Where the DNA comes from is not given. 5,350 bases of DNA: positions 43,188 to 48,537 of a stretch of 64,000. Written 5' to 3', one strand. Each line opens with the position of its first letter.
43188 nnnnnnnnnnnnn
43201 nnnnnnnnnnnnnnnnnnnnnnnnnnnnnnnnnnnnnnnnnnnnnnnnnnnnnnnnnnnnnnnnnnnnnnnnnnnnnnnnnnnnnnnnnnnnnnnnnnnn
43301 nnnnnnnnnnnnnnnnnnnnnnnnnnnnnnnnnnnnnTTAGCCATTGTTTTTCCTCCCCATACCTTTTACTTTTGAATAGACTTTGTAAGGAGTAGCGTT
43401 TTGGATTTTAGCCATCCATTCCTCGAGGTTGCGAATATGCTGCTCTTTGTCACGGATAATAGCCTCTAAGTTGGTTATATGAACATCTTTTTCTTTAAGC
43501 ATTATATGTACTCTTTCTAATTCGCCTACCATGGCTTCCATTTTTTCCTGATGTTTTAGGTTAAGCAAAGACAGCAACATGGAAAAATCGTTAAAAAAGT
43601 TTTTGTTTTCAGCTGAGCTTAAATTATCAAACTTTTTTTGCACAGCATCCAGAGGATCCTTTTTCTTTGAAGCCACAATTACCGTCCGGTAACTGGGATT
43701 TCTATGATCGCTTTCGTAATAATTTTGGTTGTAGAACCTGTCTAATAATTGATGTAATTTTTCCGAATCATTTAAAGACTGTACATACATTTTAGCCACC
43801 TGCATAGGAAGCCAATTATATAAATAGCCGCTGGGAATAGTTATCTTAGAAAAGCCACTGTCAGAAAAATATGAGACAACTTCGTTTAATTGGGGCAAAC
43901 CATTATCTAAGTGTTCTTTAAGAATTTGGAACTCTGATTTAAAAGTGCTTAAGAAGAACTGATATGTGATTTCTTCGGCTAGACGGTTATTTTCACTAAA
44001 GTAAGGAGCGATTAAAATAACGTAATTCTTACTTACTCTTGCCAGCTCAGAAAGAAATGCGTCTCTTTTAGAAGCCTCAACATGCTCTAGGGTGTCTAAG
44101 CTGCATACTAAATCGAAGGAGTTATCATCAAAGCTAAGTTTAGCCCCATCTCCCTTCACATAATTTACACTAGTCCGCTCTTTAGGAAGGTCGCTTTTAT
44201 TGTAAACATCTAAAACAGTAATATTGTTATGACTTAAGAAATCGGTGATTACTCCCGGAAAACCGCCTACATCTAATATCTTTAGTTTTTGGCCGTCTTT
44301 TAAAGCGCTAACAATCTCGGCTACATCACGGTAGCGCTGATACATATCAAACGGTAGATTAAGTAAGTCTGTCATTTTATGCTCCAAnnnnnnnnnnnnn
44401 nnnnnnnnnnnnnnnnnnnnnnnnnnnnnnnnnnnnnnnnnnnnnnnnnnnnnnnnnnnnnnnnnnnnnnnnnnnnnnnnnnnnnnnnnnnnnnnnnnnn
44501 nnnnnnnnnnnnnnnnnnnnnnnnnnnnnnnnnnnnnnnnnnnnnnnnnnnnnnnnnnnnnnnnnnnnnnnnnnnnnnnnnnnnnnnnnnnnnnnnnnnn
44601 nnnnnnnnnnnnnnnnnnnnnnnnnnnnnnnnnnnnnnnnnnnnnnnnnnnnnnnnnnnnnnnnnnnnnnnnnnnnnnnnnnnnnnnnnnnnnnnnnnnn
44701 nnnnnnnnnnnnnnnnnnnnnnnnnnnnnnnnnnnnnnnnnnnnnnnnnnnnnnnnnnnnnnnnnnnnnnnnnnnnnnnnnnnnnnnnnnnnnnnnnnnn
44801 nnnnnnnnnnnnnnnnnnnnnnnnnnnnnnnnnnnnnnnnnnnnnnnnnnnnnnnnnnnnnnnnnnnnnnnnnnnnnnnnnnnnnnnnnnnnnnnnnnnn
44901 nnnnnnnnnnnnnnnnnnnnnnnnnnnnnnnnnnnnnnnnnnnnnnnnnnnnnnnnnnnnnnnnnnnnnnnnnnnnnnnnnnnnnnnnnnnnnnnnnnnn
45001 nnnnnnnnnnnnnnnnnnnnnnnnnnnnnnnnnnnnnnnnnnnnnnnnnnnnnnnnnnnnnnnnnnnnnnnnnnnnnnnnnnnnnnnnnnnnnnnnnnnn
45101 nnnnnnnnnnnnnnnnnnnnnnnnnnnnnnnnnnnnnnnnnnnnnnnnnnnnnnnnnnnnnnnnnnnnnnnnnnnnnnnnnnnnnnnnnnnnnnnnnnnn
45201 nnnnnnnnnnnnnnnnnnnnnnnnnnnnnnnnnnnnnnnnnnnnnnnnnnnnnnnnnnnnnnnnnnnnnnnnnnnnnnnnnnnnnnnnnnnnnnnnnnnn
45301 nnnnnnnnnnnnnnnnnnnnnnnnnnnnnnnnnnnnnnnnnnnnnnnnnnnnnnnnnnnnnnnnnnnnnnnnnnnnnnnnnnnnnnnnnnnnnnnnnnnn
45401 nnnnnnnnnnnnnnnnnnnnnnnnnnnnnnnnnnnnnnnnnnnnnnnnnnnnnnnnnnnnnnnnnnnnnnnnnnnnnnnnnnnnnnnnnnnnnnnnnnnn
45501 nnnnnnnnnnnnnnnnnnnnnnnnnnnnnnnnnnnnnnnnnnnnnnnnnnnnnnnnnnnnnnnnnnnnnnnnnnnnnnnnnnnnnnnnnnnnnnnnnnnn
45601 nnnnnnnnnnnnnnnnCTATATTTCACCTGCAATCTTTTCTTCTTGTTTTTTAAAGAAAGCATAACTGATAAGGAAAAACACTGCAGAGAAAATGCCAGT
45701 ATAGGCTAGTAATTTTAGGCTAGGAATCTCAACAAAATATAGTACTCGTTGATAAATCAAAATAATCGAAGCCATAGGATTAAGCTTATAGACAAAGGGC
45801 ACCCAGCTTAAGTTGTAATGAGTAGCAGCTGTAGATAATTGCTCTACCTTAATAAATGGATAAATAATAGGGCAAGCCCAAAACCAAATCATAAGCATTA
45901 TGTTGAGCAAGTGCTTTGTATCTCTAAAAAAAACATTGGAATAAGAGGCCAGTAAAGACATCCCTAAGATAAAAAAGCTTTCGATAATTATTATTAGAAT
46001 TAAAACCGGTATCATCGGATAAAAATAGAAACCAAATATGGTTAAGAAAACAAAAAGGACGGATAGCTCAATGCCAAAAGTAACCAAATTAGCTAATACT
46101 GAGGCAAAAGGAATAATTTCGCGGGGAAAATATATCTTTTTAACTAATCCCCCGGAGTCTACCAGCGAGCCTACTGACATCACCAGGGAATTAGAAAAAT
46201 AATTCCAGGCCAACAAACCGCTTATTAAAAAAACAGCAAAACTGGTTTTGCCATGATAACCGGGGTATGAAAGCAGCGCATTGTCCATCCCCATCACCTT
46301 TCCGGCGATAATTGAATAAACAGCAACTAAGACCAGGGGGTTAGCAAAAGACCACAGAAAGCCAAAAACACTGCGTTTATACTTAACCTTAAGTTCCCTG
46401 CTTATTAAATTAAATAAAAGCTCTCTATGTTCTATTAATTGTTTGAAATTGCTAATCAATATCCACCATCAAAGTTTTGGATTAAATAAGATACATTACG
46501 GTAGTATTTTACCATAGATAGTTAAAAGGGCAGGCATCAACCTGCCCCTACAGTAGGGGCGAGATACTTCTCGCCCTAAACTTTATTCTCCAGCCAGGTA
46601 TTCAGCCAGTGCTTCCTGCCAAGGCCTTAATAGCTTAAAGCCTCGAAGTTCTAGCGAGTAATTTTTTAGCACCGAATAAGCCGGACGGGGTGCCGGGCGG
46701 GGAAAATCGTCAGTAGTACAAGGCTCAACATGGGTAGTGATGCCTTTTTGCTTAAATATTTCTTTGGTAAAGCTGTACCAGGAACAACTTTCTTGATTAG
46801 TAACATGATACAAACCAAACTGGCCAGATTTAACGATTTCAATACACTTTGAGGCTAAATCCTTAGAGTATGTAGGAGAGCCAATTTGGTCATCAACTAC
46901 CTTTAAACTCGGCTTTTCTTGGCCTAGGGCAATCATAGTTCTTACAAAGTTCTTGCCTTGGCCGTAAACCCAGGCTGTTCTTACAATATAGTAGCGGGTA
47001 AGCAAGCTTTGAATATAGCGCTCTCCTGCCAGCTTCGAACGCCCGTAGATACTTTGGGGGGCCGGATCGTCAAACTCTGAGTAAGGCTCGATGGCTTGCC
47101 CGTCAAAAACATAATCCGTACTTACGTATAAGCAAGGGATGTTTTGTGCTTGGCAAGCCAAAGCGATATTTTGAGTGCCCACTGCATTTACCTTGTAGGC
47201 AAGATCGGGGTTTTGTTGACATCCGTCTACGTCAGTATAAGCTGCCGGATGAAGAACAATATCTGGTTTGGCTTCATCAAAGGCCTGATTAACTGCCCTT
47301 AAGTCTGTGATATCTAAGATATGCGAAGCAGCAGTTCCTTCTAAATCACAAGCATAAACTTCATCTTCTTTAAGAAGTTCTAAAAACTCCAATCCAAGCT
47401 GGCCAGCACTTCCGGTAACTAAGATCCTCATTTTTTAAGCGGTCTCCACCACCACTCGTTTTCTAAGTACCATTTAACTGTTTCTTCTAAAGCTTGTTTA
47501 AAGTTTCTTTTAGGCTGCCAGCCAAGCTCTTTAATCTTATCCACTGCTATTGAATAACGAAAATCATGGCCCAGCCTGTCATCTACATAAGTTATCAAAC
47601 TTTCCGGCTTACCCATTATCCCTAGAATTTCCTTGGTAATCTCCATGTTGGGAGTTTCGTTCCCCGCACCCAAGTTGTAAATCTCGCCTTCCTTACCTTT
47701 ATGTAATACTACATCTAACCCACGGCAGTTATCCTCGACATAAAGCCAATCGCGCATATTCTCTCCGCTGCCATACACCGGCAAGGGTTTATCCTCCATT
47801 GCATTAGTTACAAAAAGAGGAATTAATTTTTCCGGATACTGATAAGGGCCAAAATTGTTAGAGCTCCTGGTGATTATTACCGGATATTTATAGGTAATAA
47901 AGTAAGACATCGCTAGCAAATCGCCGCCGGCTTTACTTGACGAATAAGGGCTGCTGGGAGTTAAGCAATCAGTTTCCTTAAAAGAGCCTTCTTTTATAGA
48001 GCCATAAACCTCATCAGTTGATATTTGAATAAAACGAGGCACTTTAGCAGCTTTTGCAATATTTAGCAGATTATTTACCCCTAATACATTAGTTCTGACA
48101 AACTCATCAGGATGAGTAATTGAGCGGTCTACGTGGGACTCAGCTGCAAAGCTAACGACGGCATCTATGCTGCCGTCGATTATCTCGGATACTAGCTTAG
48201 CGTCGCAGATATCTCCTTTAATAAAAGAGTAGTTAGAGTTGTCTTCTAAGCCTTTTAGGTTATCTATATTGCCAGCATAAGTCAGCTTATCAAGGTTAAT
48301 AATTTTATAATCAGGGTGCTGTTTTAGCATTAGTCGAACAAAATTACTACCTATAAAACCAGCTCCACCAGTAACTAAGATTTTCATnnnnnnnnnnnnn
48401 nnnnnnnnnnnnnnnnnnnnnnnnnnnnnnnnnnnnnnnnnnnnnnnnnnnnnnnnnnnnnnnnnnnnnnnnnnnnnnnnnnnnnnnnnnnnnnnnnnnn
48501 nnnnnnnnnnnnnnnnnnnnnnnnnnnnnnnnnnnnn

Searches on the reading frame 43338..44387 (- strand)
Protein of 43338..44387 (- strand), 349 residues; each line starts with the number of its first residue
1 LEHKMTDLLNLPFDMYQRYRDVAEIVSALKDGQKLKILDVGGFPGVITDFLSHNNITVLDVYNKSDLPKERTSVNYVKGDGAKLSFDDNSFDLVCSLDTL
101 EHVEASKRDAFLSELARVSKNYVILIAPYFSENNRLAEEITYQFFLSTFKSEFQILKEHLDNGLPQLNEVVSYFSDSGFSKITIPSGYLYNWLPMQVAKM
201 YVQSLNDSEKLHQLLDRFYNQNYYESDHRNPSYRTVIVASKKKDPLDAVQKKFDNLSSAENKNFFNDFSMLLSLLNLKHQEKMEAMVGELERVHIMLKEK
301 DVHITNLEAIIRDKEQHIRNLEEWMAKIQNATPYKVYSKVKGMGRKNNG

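Call 29: search_protein_families(library=pfam, proteins=[window:43338-44387:-], max_evalue=0.001)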
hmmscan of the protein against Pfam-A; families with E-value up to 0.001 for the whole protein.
window:43338-44387:- (349 aa): 3 families
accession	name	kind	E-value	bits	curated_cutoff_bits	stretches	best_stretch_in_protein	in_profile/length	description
PF08241.18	Methyltransf_11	-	3.2e-12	47.4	21.2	1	38-121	1-89/95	Methyltransferase domain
PF13649.12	Methyltransf_25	-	9.4e-10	39.5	27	1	37-120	1-94/97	Methyltransferase domain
PF13489.12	Methyltransf_23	-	4.5e-05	23.7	27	1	17-145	4-137/164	Methyltransferase domain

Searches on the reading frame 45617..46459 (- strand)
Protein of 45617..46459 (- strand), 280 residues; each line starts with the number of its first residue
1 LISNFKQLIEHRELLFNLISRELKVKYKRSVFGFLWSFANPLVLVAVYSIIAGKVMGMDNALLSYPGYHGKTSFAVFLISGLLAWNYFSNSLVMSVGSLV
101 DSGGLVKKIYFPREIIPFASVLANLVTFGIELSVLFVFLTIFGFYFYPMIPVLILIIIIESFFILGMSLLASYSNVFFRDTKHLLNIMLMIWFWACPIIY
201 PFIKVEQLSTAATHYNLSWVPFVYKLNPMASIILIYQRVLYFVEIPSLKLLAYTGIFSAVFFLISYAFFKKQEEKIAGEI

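Call 29: search_protein_families(library=pfam, proteins=[window:45617-46459:-], max_evalue=0.001)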
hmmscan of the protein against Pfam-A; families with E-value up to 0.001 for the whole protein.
window:45617-46459:- (280 aa): 1 family
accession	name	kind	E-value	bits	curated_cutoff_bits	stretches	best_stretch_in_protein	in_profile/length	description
PF01061.29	ABC2_membrane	-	2.6e-07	30.8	26.9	1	15-229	3-199/211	ABC-2 type transporter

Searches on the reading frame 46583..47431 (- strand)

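Call 29: search_protein_families(library=pfam, proteins=[window:46583-47431:-], max_evalue=0.001)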
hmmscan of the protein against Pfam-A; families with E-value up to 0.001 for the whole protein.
window:46583-47431:- (282 aa): 6 families
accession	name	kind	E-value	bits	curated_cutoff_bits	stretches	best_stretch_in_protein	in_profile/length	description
PF04321.23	RmlD_sub_bind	-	1.9e-98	329.5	27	1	1-280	1-283/287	RmlD substrate binding domain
PF01370.27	Epimerase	-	1.8e-25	90.2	20.9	1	3-168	1-187/240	NAD dependent epimerase/dehydratase family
PF16363.11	GDP_Man_Dehyd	-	1.3e-16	61.4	27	1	31-151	51-175/332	GDP-mannose 4,6 dehydratase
PF02719.21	Polysacc_synt_2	-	1.5e-13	51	20.2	1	30-143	52-152/293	Polysaccharide biosynthesis protein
PF01073.25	3Beta_HSD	-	1.8e-13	50.6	22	1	35-197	48-226/280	3-beta hydroxysteroid dehydrogenase/isomerase family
PF07993.18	NAD_binding_4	-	4.6e-06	26.4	20.1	1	56-157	89-209/258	Male sterility protein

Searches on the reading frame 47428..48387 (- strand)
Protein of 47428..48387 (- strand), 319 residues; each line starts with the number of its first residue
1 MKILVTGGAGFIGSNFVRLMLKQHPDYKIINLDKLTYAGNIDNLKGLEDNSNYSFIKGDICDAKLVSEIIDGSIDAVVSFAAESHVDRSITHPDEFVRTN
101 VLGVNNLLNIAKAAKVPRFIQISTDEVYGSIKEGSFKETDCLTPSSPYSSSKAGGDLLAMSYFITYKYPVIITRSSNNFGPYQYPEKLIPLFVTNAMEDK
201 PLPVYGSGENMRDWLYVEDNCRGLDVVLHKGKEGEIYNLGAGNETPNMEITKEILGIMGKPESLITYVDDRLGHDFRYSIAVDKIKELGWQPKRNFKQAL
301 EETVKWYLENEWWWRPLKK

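Call 29: search_protein_families(library=pfam, proteins=[window:47428-48387:-], max_evalue=0.001)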
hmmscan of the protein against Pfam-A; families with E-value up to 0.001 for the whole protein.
window:47428-48387:- (319 aa): 8 families
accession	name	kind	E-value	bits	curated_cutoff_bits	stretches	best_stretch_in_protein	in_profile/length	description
PF16363.11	GDP_Man_Dehyd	-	4.4e-76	256.9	27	1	4-303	1-332/332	GDP-mannose 4,6 dehydratase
PF01370.27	Epimerase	-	1.3e-60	205.3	20.9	1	3-240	1-240/240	NAD dependent epimerase/dehydratase family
PF02719.21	Polysacc_synt_2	-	1.4e-19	70.8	20.2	1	3-260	1-249/293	Polysaccharide biosynthesis protein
PF01073.25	3Beta_HSD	-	1.7e-18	67.1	22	1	4-218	1-219/280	3-beta hydroxysteroid dehydrogenase/isomerase family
PF04321.23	RmlD_sub_bind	-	3.9e-17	62.7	27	1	1-202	1-173/287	RmlD substrate binding domain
PF07993.18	NAD_binding_4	-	2.2e-11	43.8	20.1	1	5-176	1-205/258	Male sterility protein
PF13460.12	NAD_binding_10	-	1.6e-08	35.1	27.2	1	7-133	1-107/184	NAD(P)H-binding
PF05368.20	NmrA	-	0.00026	21.1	27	1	2-120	4-103/298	NmrA-like family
